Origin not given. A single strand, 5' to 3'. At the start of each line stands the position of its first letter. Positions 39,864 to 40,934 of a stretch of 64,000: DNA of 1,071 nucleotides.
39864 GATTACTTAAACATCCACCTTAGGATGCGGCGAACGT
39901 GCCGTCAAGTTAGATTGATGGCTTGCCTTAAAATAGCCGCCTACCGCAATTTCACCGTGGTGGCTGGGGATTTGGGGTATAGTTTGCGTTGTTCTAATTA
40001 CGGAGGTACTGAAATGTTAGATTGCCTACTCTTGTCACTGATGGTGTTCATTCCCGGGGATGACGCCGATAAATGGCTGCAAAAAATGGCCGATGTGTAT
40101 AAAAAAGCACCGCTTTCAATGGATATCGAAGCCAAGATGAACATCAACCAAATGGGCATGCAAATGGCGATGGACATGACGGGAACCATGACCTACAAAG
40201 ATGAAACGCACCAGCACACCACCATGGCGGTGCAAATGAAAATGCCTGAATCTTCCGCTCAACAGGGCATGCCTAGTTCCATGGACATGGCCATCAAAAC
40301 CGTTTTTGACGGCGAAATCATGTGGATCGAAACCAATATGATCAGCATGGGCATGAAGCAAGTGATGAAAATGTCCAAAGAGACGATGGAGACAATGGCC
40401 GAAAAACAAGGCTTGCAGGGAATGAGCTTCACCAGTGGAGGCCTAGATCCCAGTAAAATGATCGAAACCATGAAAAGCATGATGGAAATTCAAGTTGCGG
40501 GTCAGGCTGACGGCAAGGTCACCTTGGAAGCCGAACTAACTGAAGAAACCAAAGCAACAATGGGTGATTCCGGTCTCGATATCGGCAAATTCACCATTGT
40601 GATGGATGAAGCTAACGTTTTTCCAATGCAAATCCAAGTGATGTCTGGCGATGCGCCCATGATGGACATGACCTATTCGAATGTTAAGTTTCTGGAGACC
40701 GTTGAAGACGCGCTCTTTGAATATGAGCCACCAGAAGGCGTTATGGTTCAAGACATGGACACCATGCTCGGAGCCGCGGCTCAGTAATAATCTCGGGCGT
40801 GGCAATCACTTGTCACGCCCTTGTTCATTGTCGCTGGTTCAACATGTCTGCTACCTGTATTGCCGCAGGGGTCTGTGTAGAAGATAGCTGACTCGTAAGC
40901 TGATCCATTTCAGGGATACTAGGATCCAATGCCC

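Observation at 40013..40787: Protein with about 15% methionine and MxM runs on a LolA-like scaffold. Candidate Cu(I)/Ag(I)-binding or sacrificial antioxidant protein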

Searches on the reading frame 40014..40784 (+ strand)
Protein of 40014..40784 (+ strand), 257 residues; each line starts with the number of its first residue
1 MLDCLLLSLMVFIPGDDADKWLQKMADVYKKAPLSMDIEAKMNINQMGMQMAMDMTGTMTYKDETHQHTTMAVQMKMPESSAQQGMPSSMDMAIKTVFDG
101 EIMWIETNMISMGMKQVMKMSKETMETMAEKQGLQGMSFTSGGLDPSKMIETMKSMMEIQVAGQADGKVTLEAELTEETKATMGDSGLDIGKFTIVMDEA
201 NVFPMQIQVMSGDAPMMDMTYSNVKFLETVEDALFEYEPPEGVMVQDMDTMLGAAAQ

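Call 4: search_protein_families(library=pfam, proteins=[window:40014-40784:+], max_evalue=10)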
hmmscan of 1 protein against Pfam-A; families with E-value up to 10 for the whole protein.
window:40014-40784:+ (257 aa): 1 family
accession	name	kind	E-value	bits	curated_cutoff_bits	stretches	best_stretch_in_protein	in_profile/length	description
PF01458.23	SUFBD_core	-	0.052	13.4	27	1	41-103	95-157/232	SUF system FeS cluster assembly, SufBD core domain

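Call 5: search_protein_families(library=ncbifam, proteins=[window:40014-40784:+], max_evalue=10)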
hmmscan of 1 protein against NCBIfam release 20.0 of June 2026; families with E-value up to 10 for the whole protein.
window:40014-40784:+ (257 aa): 4 families
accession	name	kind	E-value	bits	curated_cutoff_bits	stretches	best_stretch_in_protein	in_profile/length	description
NF053572.1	LolA1_Flavo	equivalog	0.0004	20.1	100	1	17-238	24-201/214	outer membrane lipoprotein periplasmic chaperone LolA1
TIGR00547.2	lolA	equivalog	0.011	15.2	112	1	189-247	145-201/202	outer membrane lipoprotein periplasmic chaperone LolA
NF050108.1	galactan_ABC_ATP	equivalog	0.017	14.3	400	1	24-135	91-202/244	galactan export ABC transporter ATP-binding subunit Wzt/RfbE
TIGR04411.1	T2SS_GspN_Lepto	equivalog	0.037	13.5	50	1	140-202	120-180/280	type II secretion system protein GspN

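Call 6: find_homologous_proteins(query=window:40014-40784:+, max_evalue=0.001)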
Query window:40014-40784:+ (257 aa): 5 proteins with E <= 0.001 among 270 candidates.
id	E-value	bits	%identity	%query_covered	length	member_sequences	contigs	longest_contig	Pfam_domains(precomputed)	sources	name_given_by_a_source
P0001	4.8e-158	542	100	100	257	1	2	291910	-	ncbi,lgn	-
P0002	6.6e-83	296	53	99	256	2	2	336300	-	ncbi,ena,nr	ncbi:MAG: hypothetical protein KDC35_00930 [Acidobacteria bacterium]|nr:hypothetical protein [Acidob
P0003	2.8e-54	203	49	92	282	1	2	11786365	-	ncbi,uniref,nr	ncbi:hypothetical protein SCOR_26430 [Sulfidibacter corallicola]|uniref:DUF4412 domain-containing pr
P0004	1.6e-20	92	32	92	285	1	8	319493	-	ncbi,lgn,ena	-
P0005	8.3e-5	41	31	58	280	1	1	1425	-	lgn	-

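Call 12: search_protein_families(library=pfam, alignment_id=A1, max_evalue=1)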
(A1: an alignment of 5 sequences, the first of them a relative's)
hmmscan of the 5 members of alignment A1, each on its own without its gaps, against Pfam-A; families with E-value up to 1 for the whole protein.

A. member 1, P0001 (257 aa): 1 family
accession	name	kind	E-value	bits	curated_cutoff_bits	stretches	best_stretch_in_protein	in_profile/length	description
PF01458.23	SUFBD_core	-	0.052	13.4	27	1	41-103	95-157/232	SUF system FeS cluster assembly, SufBD core domain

B. families by the number of members that match (of 5 scanned): 8 families
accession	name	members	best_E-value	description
PF13757.12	VIT_2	1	0.0052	Vault protein inter-alpha-trypsin domain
PF03783.19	CsgG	1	0.013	Curli production assembly/transport component CsgG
PF25340.1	BCD_RFX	1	0.018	RFX BCD domain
PF14545.12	DBB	1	0.039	Dof, BCAP, and BANK (DBB) motif,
PF01458.23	SUFBD_core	1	0.052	SUF system FeS cluster assembly, SufBD core domain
PF11271.13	PorA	1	0.068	Porin PorA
PF06674.16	DUF1176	1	0.28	Protein of unknown function (DUF1176)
PF04832.17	SOUL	1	0.32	SOUL heme-binding protein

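Call 14: find_encoding_contigs(protein=P0002, flank=8000, max_places=3)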
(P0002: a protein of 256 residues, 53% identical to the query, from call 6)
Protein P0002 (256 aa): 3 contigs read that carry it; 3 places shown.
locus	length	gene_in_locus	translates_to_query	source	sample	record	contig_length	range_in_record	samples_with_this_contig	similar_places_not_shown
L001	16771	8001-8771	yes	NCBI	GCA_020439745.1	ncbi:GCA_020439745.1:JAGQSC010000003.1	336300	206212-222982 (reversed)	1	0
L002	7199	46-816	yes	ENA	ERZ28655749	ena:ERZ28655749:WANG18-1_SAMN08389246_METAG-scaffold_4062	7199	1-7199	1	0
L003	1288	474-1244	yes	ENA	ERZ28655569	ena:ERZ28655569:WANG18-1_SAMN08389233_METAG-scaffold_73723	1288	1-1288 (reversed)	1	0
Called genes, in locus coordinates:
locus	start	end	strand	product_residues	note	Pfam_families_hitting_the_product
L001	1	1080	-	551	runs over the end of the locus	PF00012:HSP70, PF06723:MreB_Mbl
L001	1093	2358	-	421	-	-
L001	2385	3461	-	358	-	PF00437:T2SSE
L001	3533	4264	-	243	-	-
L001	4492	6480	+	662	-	PF00034:Cytochrom_C, PF13442:Cytochrome_CBB3 (weak), PF00034:Cytochrom_C (weak), PF13442:Cytochrome_CBB3, PF02239:Cytochrom_D1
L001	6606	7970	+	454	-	PF00474:SSF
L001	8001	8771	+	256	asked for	-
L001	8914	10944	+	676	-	PF03169:OPT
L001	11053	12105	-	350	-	PF00174:Oxidored_molyb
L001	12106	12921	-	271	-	-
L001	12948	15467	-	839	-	PF00072:Response_reg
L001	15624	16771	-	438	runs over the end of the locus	PF00994:MoCF_biosynth, PF02464:CinA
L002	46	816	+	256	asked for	-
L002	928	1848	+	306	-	PF01590:GAF (faint), PF00512:HisKA, PF02518:HATPase_c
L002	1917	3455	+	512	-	PF00989:PAS (weak), PF13426:PAS_9, PF00989:PAS, PF08448:PAS_4, PF13188:PAS_8 (weak), PF13426:PAS_9, PF00512:HisKA, PF02518:HATPase_c, +2 more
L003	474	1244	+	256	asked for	-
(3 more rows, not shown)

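Call 15: find_encoding_contigs(protein=P0003, flank=8000, max_places=3)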
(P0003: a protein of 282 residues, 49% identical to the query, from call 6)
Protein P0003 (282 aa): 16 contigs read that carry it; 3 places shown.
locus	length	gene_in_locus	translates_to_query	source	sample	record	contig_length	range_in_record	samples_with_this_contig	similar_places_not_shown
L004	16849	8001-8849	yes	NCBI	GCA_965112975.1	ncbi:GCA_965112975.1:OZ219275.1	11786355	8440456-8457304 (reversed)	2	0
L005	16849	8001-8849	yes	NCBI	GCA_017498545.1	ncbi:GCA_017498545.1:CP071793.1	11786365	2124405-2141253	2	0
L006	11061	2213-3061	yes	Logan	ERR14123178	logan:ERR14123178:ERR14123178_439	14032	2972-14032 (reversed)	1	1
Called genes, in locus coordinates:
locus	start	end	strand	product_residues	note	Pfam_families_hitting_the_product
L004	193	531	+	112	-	PF00355:Rieske, PF13806:Rieske_2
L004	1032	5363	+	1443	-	PF20773:InhA-like_MAM (weak), PF19190:BACON_2, PF13004:BACON, PF18911:PKD_4 (weak), PF00801:PKD, PF18911:PKD_4, PF22352:K319L-like_PKD (weak), PF04151:PPC, +1 more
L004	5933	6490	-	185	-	PF01641:SelR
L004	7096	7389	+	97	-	PF00076:RRM_1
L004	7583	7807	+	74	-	-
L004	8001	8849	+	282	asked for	-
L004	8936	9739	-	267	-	PF13513:HEAT_EZ (faint), PF02985:HEAT (faint), PF13646:HEAT_2 (weak)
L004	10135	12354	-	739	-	PF05954:Phage_GPD, PF04717:Phage_base_V, PF22178:Gp5_trimer_C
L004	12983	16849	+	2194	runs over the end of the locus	PF07679:I-set (faint), PF13927:Ig_3 (faint), PF00801:PKD (weak), PF18911:PKD_4 (weak), PF00801:PKD (weak), PF18911:PKD_4 (weak), PF00801:PKD (weak), PF18911:PKD_4 (weak), +10 more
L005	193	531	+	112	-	PF00355:Rieske, PF13806:Rieske_2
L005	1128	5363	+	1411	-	PF20773:InhA-like_MAM (weak), PF19190:BACON_2, PF13004:BACON, PF18911:PKD_4 (weak), PF00801:PKD, PF18911:PKD_4, PF22352:K319L-like_PKD (weak), PF04151:PPC, +1 more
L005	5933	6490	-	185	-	PF01641:SelR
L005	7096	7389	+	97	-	PF00076:RRM_1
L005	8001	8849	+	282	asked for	-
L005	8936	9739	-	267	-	PF13513:HEAT_EZ (faint), PF02985:HEAT (faint), PF13646:HEAT_2 (weak)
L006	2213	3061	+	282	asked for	-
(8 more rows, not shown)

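Call 17: find_encoding_contigs(protein=P0004, flank=8000, max_places=4)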
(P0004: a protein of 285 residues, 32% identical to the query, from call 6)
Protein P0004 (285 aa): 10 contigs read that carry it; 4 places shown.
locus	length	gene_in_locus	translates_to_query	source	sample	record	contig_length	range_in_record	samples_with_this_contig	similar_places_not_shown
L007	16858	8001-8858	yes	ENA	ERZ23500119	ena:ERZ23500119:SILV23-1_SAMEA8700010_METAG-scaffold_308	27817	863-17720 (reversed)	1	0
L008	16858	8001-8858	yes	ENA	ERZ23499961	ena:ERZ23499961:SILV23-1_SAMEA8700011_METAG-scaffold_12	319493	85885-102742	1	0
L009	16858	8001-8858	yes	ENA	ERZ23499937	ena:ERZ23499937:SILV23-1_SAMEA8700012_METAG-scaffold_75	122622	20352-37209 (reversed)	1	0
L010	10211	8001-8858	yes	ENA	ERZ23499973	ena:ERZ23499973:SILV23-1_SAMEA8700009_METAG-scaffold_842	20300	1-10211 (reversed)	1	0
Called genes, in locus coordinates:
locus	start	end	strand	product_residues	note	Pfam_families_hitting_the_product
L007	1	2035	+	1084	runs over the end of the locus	PF13860:FlgD_ig (weak)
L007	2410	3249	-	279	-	PF01297:ZnuA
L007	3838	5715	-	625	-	PF03169:OPT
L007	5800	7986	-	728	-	PF26549:Tricorn_N, PF26550:Tricorn_2nd (faint), PF20434:BD-FAE (faint), PF00326:Peptidase_S9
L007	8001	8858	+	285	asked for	-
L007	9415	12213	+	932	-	PF09699:Paired_CXXCH_1 (faint), PF14522:Cytochrome_C7 (faint), PF14537:Cytochrom_c3_2 (faint), PF22113:Mtrc-MtrF_II-IV_dom (faint), PF01292:Ni_hydr_CYTB (weak)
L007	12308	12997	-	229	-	PF00932:LTD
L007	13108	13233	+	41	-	-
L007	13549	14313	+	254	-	PF13641:Glyco_tranf_2_3 (weak), PF00535:Glycos_transf_2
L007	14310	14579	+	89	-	PF07578:LAB_N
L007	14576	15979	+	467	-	PF13231:PMT_2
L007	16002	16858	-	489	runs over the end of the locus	PF00089:Trypsin, PF13365:Trypsin_2, PF00595:PDZ, PF13180:PDZ_2, PF17820:PDZ_6, PF00595:PDZ (weak), PF13180:PDZ_2, PF17820:PDZ_6, +1 more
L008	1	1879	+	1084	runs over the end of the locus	PF13860:FlgD_ig (weak)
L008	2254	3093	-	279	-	PF01297:ZnuA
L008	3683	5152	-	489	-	PF03169:OPT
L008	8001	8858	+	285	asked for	-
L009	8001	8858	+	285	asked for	-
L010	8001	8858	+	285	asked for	-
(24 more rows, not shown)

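Call 18: predict_structure(alignment_id=A1)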
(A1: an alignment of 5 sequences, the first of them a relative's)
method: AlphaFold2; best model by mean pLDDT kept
length: 257 residues; sequences in the alignment: 5
mean_pLDDT: 79.6   pTM: 0.73
mean pLDDT of the five models: 79.6, 79.4, 79.4, 79.0, 78.2
residues with pLDDT >= 90: 80; 70-90: 124; 50-70: 28; < 50: 25
segments of 3 or more residues with pLDDT < 50: 1-14, 134-143
pLDDT, mean of each block of 10 residues (from residue 1): 36 61 84 89 78 92 89 85 73 93 92 91 80 49 62 83 87 85 67 83 80 83 90 93 91 69
secondary structure, 60 per line:
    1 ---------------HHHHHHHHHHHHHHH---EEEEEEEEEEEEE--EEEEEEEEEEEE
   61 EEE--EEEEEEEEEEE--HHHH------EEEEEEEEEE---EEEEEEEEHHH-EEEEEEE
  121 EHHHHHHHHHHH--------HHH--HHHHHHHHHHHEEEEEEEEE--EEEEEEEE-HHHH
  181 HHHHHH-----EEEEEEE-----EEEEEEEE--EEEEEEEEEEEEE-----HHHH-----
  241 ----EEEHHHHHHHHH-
elements in order: H16-30 E34-46 E49-63 E66-76 H79-82 E89-98 E102-109 E114-121 H122-132 H146-156 E157-165 E168-175 H177-186 E192-198 E204-211 E214-226 H232-235 E245-247 H248-256

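Call 19: search_protein_representatives(alignment_id=A1)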
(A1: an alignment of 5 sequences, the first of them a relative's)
Query: 5 sequences, 267 profile positions. Proteins with E-value up to 0.001 (for the whole library): 871; up to 1e-10: 364; up to 1e-30: 95. The best 150 are listed.
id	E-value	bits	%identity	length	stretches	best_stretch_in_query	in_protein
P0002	4.5e-114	396.7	-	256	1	11-264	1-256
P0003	4.4e-112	390.2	-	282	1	1-266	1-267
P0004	7.5e-106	369.7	-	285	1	2-267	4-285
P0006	4.6e-74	265.5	-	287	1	11-262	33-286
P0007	6.9e-73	261.6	-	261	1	5-264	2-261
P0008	1.5e-67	244.1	-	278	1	10-259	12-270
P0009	3.0e-65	236.6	-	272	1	8-265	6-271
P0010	1.6e-62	227.7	-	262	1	8-265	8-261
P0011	1.2e-61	224.8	-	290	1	6-265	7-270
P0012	1.8e-61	224.2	-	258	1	5-262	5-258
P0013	4.7e-61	222.8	-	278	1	8-262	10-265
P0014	3.1e-60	220.1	-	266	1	4-262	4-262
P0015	2.3e-58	214.0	-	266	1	9-262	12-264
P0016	1.4e-57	211.5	-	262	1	2-264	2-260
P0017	2.8e-57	210.5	-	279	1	3-263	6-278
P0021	9.8e-55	202.1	-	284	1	1-264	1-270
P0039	1.1e-48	182.3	-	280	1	13-263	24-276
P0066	2.0e-41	158.5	-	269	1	10-258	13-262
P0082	6.5e-36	140.4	-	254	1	8-257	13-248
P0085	1.7e-35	139.1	-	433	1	7-264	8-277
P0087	4.0e-34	134.5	-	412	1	7-264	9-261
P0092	1.6e-31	126.0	-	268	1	4-259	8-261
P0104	1.6e-29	119.4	-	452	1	5-262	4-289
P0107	2.7e-29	118.7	-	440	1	5-265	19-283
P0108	4.6e-29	118.0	-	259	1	6-254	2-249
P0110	8.5e-29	117.1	-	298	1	6-262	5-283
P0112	1.5e-28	116.2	-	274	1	16-256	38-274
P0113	2.7e-28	115.5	-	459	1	22-263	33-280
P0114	3.7e-28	115.0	-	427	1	3-262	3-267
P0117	1.3e-27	113.2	-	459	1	11-262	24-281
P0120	2.6e-27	112.2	-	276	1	2-264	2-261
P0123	3.7e-27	111.7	-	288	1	20-259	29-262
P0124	3.9e-27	111.6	-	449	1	10-265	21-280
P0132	1.6e-26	109.7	-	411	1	7-263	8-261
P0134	1.8e-26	109.5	-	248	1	2-257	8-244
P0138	3.5e-25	105.2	-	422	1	9-265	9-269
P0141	1.0e-24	103.7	-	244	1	17-258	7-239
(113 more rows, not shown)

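Call 22: fold_search(model_id=the predicted structure, library=pdb)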
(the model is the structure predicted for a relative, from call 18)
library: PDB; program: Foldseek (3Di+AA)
matches with E <= 10: 813; with E <= 0.001: 42
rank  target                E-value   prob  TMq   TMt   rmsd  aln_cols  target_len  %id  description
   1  2w7q_B                8.4e-10  1.00  0.47  0.62   6.6       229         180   12  Structure of Pseudomonas aeruginosa LolA (released 2009-12-29)
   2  2w7q_A                5.4e-09  1.00  0.50  0.63   5.7       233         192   13  Structure of Pseudomonas aeruginosa LolA (released 2009-12-29)
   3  1iwl                  9.0e-09  1.00  0.47  0.64   5.8       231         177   13  Crystal Structure of the Lipoprotein Localization Factor, LolA (released 2003-07-15)
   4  8cgm_A                1.5e-08  1.00  0.50  0.64   5.7       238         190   14  Structure of the lipoprotein transporter LolA from Porphyromonas gingivalis (released 2023-06-21)
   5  8t5t                  1.9e-08  1.00  0.46  0.57   6.4       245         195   13  Crystal structure of outer membrane lipoprotein carrier protein (LolA) from Borrelia burgdorferi (steric acid bound) (released 2023-06-28)
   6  4ki3_I                2.0e-08  1.00  0.48  0.65   5.6       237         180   12  1.70 Angstrom resolution crystal structure of outer-membrane lipoprotein carrier protein (lolA) from Yersinia pestis C (released 2013-05-15)
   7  4ki3_G                2.0e-08  1.00  0.47  0.65   5.8       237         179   12  1.70 Angstrom resolution crystal structure of outer-membrane lipoprotein carrier protein (lolA) from Yersinia pestis C (released 2013-05-15)
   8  7tpm                  2.0e-08  1.00  0.46  0.57   6.7       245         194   13  Structure of the outer-membrane lipoprotein carrier protein (LolA) from Borrelia burgdorferi (released 2023-03-15)
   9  1ua8                  2.1e-08  1.00  0.48  0.66   5.7       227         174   12  Crystal structure of the lipoprotein localization factor, LolA (released 2003-07-15)
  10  8v1k_A                2.3e-08  1.00  0.46  0.61   6.3       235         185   10  Crystal structure of outer membrane lipoprotein carrier protein (LolA) from Francisella tularensis (released 2023-11-29)
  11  4ki3_D                2.6e-08  1.00  0.47  0.64   5.7       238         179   12  1.70 Angstrom resolution crystal structure of outer-membrane lipoprotein carrier protein (lolA) from Yersinia pestis C (released 2013-05-15)
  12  7z6w                  2.9e-08  1.00  0.46  0.59   5.9       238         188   13  Complex of E. coli LolA and lipoprotein (released 2022-09-07)
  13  2zpc                  3.7e-08  1.00  0.45  0.59   5.8       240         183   12  Crystal structure of the R43L mutant of LolA in the closed form (released 2008-08-05)
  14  8chx_A                5.8e-08  1.00  0.50  0.66   5.7       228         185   14  Structure and function of LolA from Vibrio cholerae (released 2023-06-21)
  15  6f3z_B                6.5e-08  1.00  0.48  0.62   5.8       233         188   13  Complex of E. coli LolA and periplasmic domain of LolC (released 2018-07-25)
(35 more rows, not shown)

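Call 30: find_related_loci(query=A3, collection=genome_contigs, flank=10000)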
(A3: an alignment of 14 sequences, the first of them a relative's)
Query A3 (257 aa) in genome_contigs; peptide patterns used: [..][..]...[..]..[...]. (x = any residue, [..] = any of these).
514 stretches matched a pattern; 24 encode a relative of the query (tblastn E <= 1e-3); 24 distinct loci.
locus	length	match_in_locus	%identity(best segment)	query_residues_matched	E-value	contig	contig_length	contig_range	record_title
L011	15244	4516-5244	45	11-254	2e-60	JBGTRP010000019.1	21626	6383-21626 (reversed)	MAG: Acanthopleuribacteraceae bacterium isolate WDNA12_bin.10.orig NODE_1701_length_21626_cov_0.525327, whole genome sho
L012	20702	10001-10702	48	17-252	2e-60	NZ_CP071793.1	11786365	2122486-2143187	Sulfidibacter corallicola strain M133 chromosome, complete genome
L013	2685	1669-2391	41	4-248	1e-52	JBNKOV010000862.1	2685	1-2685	MAG: Holophagae bacterium isolate G1G2.bin.25.strict NODE_862_length_2685_cov_1.941334, whole genome shotgun sequence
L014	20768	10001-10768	40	4-251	1e-41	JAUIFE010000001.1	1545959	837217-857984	MAG: Holophagae bacterium isolate 8_bin.70 NODE_4_length_1545959_cov_49.303876, whole genome shotgun sequence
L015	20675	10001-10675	32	21-252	2e-32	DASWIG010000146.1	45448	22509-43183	MAG TPA_asm: Thermoanaerobaculia bacterium isolate SMAG_U2863 k141_3357714, whole genome shotgun sequence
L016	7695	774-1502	27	8-253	4e-25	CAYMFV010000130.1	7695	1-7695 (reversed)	MAG TPA_asm: uncultured Planctomycetales bacterium isolate binchicken_co172_206 genome assembly, contig: NODE_9022_lengt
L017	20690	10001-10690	31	5-251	5e-22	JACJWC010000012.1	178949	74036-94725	MAG: Acidobacteria bacterium isolate HK-STAS-ACID-2 HK-STAS-ACID-2_12, whole genome shotgun sequence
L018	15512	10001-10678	29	21-255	1e-20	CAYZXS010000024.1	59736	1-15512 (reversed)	MAG TPA_asm: uncultured Planctomycetales bacterium isolate binchicken_co65_372 genome assembly, contig: NODE_1923_length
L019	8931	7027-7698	28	21-253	8e-17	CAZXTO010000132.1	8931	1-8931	MAG TPA_asm: uncultured Planctomycetales bacterium isolate SRP167671_co2_171 genome assembly, contig: NODE_9763_length_8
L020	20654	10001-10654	27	21-248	3e-15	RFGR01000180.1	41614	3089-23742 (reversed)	MAG: Planctomycetota bacterium isolate J029 k99_1584560, whole genome shotgun sequence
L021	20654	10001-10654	28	18-257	1e-14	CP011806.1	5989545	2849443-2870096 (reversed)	Acidobacteria bacterium Mor1, partial sequence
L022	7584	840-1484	28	18-254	6e-14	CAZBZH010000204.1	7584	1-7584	MAG TPA_asm: uncultured Acidobacteriota bacterium isolate SRP135972_co1_119 genome assembly, contig: NODE_14267_length_7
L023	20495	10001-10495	30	90-245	6e-9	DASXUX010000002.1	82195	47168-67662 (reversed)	MAG TPA_asm: Planctomycetota bacterium isolate SMAG_U4729 k141_263739, whole genome shotgun sequence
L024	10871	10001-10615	28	47-252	2e-8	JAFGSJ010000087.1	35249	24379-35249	MAG: bacterium isolate Zod_Metabat.886 k87_3747739, whole genome shotgun sequence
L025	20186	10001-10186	39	192-252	3e-8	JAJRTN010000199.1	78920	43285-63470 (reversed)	MAG: Candidatus Hydrogenedentota bacterium isolate Dive96_bin1.67 k141_5204777, whole genome shotgun sequence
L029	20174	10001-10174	36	192-248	3e-6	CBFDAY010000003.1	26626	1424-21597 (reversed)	MAG TPA_asm: uncultured bacterium isolate SRR26215683_metabat2_66 genome assembly, contig: ERZ25073488.463, whole genome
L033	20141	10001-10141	40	203-248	5e-5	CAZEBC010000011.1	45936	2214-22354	MAG TPA_asm: uncultured bacterium isolate binchicken_co107_64 genome assembly, contig: NODE_2012_length_45936_cov_11.112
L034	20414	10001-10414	22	95-253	1e-4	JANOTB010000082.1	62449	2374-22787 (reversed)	MAG: Gemmatimonadota bacterium isolate VAR_39_metabat_361 VAR_39_k141_3060246, whole genome shotgun sequence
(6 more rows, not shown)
